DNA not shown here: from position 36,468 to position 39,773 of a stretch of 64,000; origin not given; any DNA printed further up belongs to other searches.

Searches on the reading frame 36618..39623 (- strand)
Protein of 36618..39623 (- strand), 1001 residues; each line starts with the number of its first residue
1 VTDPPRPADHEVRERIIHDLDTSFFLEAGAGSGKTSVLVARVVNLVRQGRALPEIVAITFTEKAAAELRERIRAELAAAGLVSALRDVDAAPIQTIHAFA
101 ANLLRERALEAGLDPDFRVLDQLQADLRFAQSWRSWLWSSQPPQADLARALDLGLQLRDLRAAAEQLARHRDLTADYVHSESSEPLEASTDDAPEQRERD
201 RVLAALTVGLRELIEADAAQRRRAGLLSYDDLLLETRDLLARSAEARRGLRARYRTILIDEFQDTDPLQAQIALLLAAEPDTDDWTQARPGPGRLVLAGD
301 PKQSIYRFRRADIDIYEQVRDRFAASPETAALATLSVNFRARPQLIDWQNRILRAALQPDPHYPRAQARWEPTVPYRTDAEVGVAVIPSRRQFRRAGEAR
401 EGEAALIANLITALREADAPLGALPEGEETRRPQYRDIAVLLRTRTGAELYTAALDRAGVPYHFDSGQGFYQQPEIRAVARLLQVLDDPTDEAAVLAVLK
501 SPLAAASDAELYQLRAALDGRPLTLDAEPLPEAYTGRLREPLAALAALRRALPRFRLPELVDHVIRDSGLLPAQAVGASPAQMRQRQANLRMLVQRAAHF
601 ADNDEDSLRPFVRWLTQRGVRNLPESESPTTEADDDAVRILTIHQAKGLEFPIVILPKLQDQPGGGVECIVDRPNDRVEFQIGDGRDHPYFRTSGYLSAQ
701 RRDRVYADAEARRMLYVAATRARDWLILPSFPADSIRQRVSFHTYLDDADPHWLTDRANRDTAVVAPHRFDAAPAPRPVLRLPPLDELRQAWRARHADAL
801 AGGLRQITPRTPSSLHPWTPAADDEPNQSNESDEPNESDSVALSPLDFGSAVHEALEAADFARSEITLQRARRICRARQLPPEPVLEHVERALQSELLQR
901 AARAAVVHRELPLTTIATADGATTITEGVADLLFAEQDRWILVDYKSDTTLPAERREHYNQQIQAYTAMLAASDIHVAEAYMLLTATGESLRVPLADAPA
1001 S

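Call 56: search_protein_families(library=pfam, proteins=[window:36618-39623:-], max_evalue=0.00001)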
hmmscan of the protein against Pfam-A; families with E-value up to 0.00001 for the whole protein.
window:36618-39623:- (1001 aa): 5 families
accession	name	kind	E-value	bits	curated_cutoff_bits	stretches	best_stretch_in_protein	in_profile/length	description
PF00580.27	UvrD-helicase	-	6.3e-54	183.9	23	1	15-323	7-270/271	UvrD/REP helicase N-terminal domain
PF13361.12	UvrD_C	-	8.2e-29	101.5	25.6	2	582-728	233-345/350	UvrD-like helicase C-terminal domain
PF13245.12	AAA_19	-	1.9e-17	64.1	25.1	1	23-309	13-134/134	AAA domain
PF13538.12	UvrD_C_2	-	1.8e-12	47.4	27.4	0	707-728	30-51/52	UvrD-like helicase C-terminal domain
PF12705.13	PDDEXK_1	-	1.8e-08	35.1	22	1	840-973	29-172/247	PD-(D/E)XK nuclease superfamily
